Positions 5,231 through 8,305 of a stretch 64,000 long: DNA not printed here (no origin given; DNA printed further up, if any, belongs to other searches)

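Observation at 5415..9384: Candidate undescribed defence module: PHP phosphoesterase fused to a Rad50/SMC-like ABC ATPase, plus an AlbA_2-type partner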

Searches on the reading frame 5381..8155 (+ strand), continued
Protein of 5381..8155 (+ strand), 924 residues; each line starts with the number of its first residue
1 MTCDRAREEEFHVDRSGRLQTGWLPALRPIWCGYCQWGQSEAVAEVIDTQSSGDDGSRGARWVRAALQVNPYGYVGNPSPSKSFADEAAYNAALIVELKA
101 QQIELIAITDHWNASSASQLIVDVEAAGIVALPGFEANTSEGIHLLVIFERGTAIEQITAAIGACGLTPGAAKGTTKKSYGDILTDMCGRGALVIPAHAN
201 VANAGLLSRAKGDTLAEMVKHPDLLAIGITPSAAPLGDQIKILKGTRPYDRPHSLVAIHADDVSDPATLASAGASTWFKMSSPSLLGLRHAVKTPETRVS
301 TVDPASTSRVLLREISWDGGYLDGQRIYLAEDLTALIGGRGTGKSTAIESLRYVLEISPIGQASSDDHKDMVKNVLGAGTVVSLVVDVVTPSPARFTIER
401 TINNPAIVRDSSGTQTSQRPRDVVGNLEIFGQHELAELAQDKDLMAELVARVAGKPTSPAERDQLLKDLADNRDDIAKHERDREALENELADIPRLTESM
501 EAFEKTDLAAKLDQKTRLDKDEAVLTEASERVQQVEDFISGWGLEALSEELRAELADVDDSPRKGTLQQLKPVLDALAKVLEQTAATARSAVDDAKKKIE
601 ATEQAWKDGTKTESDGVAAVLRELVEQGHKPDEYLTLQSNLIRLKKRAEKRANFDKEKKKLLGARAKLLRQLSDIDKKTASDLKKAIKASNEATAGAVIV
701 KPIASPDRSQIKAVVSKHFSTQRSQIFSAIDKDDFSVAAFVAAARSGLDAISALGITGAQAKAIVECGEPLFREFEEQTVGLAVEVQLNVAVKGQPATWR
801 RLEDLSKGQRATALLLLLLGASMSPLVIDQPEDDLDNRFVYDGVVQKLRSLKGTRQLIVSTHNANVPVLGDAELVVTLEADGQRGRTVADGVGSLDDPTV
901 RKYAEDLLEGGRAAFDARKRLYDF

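Call 64: search_protein_families(library=ncbifam, proteins=[L081:6517-7680:+, L081:3893-6535:+, L026:7911-10631:+, L073:7812-10622:+, L001:7974-10613:+], max_evalue=0.001)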
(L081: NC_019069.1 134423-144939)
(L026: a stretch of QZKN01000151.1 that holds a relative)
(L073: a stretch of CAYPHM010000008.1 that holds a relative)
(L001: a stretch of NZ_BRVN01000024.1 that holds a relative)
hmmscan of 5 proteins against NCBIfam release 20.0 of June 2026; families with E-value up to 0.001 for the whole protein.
L081:6517-7680:+ (387 aa): 0 families

L081:3893-6535:+ (880 aa): 11 families
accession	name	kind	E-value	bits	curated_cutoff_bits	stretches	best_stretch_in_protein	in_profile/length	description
NF045780.1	TrlF_fam_ATP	equivalog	2.9e-178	595.5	350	1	9-874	2-944/944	TrlF family AAA-like ATPase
NF045781.1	Spaf1101_AAA_ATP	equivalog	1.9e-56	192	475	2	753-875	707-834/836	Spaf_1101 family AAA-like ATPase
NF042955.1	Ppl_antiphage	equivalog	1.5e-45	155.6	1000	2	9-632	1-612/882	anti-phage protein Ppl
NF003034.1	PRK03918.1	equivalog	8.2e-08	30.7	700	1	290-365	19-91/878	DNA double-strand break repair ATPase Rad50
NF008409.0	PRK11231.1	equivalog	3.6e-06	26.5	375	1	751-851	132-221/255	Fe(3+) dicitrate ABC transporter ATP-binding protein FecE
NF038032.1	CehA_McbA_metalo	domain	1.2e-05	24.9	80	1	11-88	1-70/315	CehA/McbA family metallohydrolase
NF040873.1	AztA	equivalog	1.3e-05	24.9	220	0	750-819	112-180/191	zinc ABC transporter ATP-binding protein AztA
TIGR02168.1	SMC_prok_B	equivalog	3.9e-05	21.6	567.35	0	289-318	18-47/1181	chromosome segregation protein SMC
NF011630.0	PRK15056.1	equivalog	0.00052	19.3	393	0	748-817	133-201/274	manganese/iron ABC transporter ATP-binding protein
NF041577.1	nside_bi_sphtase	equivalog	0.00091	18.5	400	0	32-97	14-77/276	3',5'-nucleoside bisphosphate phosphatase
TIGR00611.2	recf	equivalog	0.00092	18.5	172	0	289-318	16-45/339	DNA replication/repair protein RecF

L026:7911-10631:+ (906 aa): 11 families
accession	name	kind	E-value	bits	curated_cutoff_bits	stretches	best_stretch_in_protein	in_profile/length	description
NF045780.1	TrlF_fam_ATP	equivalog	3.7e-163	545.5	350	1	31-905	2-944/944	TrlF family AAA-like ATPase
NF045781.1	Spaf1101_AAA_ATP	equivalog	2.8e-56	191.5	475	2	771-904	700-832/836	Spaf_1101 family AAA-like ATPase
NF042955.1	Ppl_antiphage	equivalog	2.2e-54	184.7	1000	2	773-900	757-878/882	anti-phage protein Ppl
TIGR02168.1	SMC_prok_B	equivalog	7.5e-08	30.6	567.35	0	296-331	13-48/1181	chromosome segregation protein SMC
NF041034.1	Rad50_Sulf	equivalog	3.5e-06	25.2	1000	1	299-379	16-88/872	DNA double-strand break repair ATPase Rad50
TIGR02169.1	SMC_prok_A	equivalog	5.5e-06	24.3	729.4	0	298-332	15-49/1165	chromosome segregation protein SMC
TIGR00634.1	recN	equivalog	2.1e-05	23.7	407.85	0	296-331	12-47/563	DNA repair protein RecN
NF041760.1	PtuA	equivalog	0.00012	21.2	500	1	299-330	65-96/524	retron Ec78 anti-phage system effector ATPase PtuA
NF041577.1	nside_bi_sphtase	equivalog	0.00017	20.8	400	1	57-121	13-80/276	3',5'-nucleoside bisphosphate phosphatase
NF038032.1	CehA_McbA_metalo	domain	0.00073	19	80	0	50-120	8-77/315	CehA/McbA family metallohydrolase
NF047791.1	RNaseRnm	equivalog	0.00091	18.6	375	0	56-134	11-93/275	RNase RNM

L073:7812-10622:+ (936 aa): 13 families
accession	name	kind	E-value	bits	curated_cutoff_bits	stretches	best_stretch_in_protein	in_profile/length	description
NF045780.1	TrlF_fam_ATP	equivalog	3.9e-161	538.9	350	1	17-934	1-944/944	TrlF family AAA-like ATPase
NF045781.1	Spaf1101_AAA_ATP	equivalog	4.7e-77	260.2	475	2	813-933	707-832/836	Spaf_1101 family AAA-like ATPase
NF042955.1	Ppl_antiphage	equivalog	9.6e-75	252.1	1000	2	18-685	1-625/882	anti-phage protein Ppl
NF003034.1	PRK03918.1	equivalog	2.5e-09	35.7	700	1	325-400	20-93/878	DNA double-strand break repair ATPase Rad50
NF041034.1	Rad50_Sulf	equivalog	3.1e-08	32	1000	0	324-396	19-85/872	DNA double-strand break repair ATPase Rad50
TIGR02168.1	SMC_prok_B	equivalog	4.3e-07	28.1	567.35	1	456-786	252-581/1181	chromosome segregation protein SMC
NF010157.0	PRK13636.1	equivalog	1.9e-05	24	463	1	811-882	135-208/285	cobalt transporter ATP-binding subunit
NF038032.1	CehA_McbA_metalo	domain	3.9e-05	23.2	80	1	21-101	2-68/315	CehA/McbA family metallohydrolase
NF040873.1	AztA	equivalog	5.9e-05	22.7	220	0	812-879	114-181/191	zinc ABC transporter ATP-binding protein AztA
NF041577.1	nside_bi_sphtase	equivalog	0.00011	21.4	400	1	63-114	28-79/276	3',5'-nucleoside bisphosphate phosphatase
TIGR01166.1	cbiO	subfamily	0.00013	21.4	211.8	0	811-878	121-188/190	cobalt ABC transporter, ATP-binding protein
NF053840.1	MnTportMntADein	equivalog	0.00047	19.8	400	0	811-878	127-194/240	manganese ABC transporter ATP-binding protein MntA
NF041774.1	tung_ATPbind_TupC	equivalog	0.00061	18.9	400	0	812-877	123-189/319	tungstate ABC transporter ATP-binding protein TupC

L001:7974-10613:+ (879 aa): 7 families
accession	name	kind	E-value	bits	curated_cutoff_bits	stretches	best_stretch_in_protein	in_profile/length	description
NF045780.1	TrlF_fam_ATP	equivalog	2e-131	440.5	350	1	14-877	2-943/944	TrlF family AAA-like ATPase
NF045781.1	Spaf1101_AAA_ATP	equivalog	2.2e-57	195.1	475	2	746-878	698-833/836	Spaf_1101 family AAA-like ATPase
NF042955.1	Ppl_antiphage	equivalog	5.6e-48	163.6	1000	2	750-873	757-878/882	anti-phage protein Ppl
NF000355.4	ribo_prot_ABC_F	equivalog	4.3e-06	25.9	380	1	725-815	83-171/499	ribosomal protection-like ABC-F family protein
TIGR00634.1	recN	equivalog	5e-06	25.7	407.85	0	799-842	483-526/563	DNA repair protein RecN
NF040873.1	AztA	equivalog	0.00031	20.3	220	0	286-321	18-52/191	zinc ABC transporter ATP-binding protein AztA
NF008409.0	PRK11231.1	equivalog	0.00051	19.5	375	0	286-323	28-64/255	Fe(3+) dicitrate ABC transporter ATP-binding protein FecE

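Call 70: predict_structure(alignment_id=A3)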
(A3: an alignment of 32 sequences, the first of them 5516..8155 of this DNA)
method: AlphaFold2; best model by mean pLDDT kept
length: 879 residues; sequences in the alignment: 32
mean_pLDDT: 85.5   pTM: 0.67
mean pLDDT of the five models: 85.5, 85.3, 84.8, 83.0, 82.0
residues with pLDDT >= 90: 407; 70-90: 393; 50-70: 58; < 50: 21
segments of 3 or more residues with pLDDT < 50: 1-10, 295-297, 874-879
pLDDT, mean of each block of 10 residues (from residue 1): 29 80 94 90 98 96 94 96 96 93 95 93 78 94 96 89 93 94 93 92 88 94 94 92 88 84 81 92 88 65 91 83 88 94 82 94 93 89 80 84 82 76 95 92 88 77 67 77 83 79 84 81 87 87 88 88 83 75 75 84 86 94 93 90 89 91 92 89 93 94 92 92 93 92 86 90 86 84 71 71 78 74 69 83 85 80 58 45
secondary structure, 60 per line:
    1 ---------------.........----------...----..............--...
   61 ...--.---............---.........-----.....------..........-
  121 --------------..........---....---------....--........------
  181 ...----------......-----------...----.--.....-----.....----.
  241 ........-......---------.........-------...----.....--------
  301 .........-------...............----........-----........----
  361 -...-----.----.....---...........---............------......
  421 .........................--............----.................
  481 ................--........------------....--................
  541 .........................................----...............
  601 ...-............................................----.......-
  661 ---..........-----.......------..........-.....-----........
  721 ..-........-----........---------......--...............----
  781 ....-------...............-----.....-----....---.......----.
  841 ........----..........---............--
elements in order (helices of 4 or more, strands of 3 or more residues): E16-24 H42-55 E58-63 H70-81 E85-93 E99-103 H110-119 H135-144 E148-151 H161-164 H167-174 E181-183 H194-199 E211-213 H221-225 E231-235 H240-248 H250-253 E265-273 E281-283 E288-292 H301-309 H317-331 E336-343 E349-356 E362-364 H375-379 E383-386 H387-393 H397-408 H415-445 H448-459 H464-496 H499-506 H519-522 H525-581 H586-603 H605-648 E653-659 H664-673 H679-685 H692-701 H703-707 H713-722 H724-731 E737-744 E754-756 H762-776 E781-784 H792-806 E812-816 H822-825 E829-835 E840-848 H853-862 H866-877

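Call 73: get_annotated_region(hit=H13, flank=2500)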
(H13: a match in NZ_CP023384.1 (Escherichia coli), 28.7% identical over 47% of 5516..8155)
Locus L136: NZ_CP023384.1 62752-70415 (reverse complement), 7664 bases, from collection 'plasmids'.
description: Escherichia coli strain 1223 plasmid p147, complete sequence
organism: Escherichia coli (NCBI taxid 562)
taxonomy: Bacteria; Pseudomonadota; Gammaproteobacteria; Enterobacterales; Enterobacteriaceae; Escherichia; Escherichia coli
host: -; source: canine,whole organism; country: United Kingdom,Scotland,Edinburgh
typing (MOB-suite, as given by PLSDB): conjugative; replicon IncFIB,IncFIC,rep_cluster_2244,rep_cluster_2313; relaxase MOBF; mating-pair formation MPF_F
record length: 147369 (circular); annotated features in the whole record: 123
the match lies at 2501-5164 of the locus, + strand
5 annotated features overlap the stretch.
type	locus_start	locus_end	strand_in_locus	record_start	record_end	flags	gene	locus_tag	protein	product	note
CDS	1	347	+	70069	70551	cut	-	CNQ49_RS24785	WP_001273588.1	hypothetical protein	-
CDS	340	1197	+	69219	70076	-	repA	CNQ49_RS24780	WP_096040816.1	incFII family plasmid replication initiator RepA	GO:0006276 - plasmid maintenance [Evidence IEA]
CDS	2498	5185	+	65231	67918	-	ppl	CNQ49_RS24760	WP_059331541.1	anti-phage protein Ppl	GO:0051607 - defense response to virus [Evidence IEA]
CDS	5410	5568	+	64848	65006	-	-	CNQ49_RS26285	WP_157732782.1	hypothetical protein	-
CDS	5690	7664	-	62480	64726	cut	-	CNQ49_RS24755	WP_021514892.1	P-loop NTPase fold protein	-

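Call 74: fold_search(model_id=the predicted structure, library=pdb)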
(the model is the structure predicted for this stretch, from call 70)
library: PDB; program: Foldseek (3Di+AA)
matches with E <= 10: 1200; with E <= 0.001: 98
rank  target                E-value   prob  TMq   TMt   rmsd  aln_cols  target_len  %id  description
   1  5xei                  5.9e-13  1.00  0.27  0.40  23.4       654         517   13  Crystal structure of the Smc head domain with a coiled coil and joint derived from Pyrococcus yayanosii (released 2017-06-07)
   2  7nyw_A                1.8e-12  1.00  0.26  0.32  28.0       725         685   14  Cryo-EM structure of the MukBEF-MatP-DNA head module (released 2021-07-07)
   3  6yvv_B                5.8e-11  1.00  0.25  0.43  21.3       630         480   13  Condensin complex from S.cerevisiae ATP-free apo bridged state (released 2020-07-15)
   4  9f5w_B                1.1e-10  1.00  0.25  0.36  27.2       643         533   12  Human condensin II - M18BP1 complex (released 2025-07-02)
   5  9qxx_B                2.5e-10  1.00  0.28  0.33  41.4       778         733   13  JetABC DNA loaded state dimer (released 2025-10-01)
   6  9qxx_A                2.8e-10  1.00  0.28  0.33  39.9       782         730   12  JetABC DNA loaded state dimer (released 2025-10-01)
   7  9qxu_B                4.9e-10  1.00  0.27  0.31  41.4       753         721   14  JetABC DNA loaded state monomer (open) (released 2025-10-01)
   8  7nyw_B                1.4e-09  1.00  0.23  0.24  33.0       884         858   12  Cryo-EM structure of the MukBEF-MatP-DNA head module (released 2021-07-07)
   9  8dk2_D                1.9e-09  1.00  0.26  0.31  41.7       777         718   14  CryoEM structure of Pseudomonas aeruginosa PA14 JetABC in an unclamped state trapped in ATP dependent dimeric form (released 2022-10-05)
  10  7zr1_C                1.9e-09  1.00  0.20  0.22  78.8       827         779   14  Chaetomium thermophilum Mre11-Rad50-Nbs1 complex bound to ATPyS (composite structure) (released 2023-01-11)
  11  5xns_A                3.1e-09  1.00  0.25  0.50  14.4       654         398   11  Crystal structure of the Smc head domain with an extended coiled coil bound to the C-terminal domain of ScpA derived f (released 2017-08-02)
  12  5z67                  3.8e-09  1.00  0.23  0.48  21.9       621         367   12  Structure of the recombination mediator protein RecF in RecFOR pathway (released 2018-04-18)
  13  7zr1_D                5.2e-09  1.00  0.18  0.20  77.5       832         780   15  Chaetomium thermophilum Mre11-Rad50-Nbs1 complex bound to ATPyS (composite structure) (released 2023-01-11)
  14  8q72_A                5.7e-09  1.00  0.25  0.28  41.4       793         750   14  E. coli plasmid-borne JetABCD(E248A) core in a cleavage-competent state (released 2024-01-31)
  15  8roh_A                7.8e-09  1.00  0.24  0.48  20.8       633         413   12  Human cohesin SMC3-HD(EQ)/RAD21-N complex - Apo conformation (released 2024-09-11)
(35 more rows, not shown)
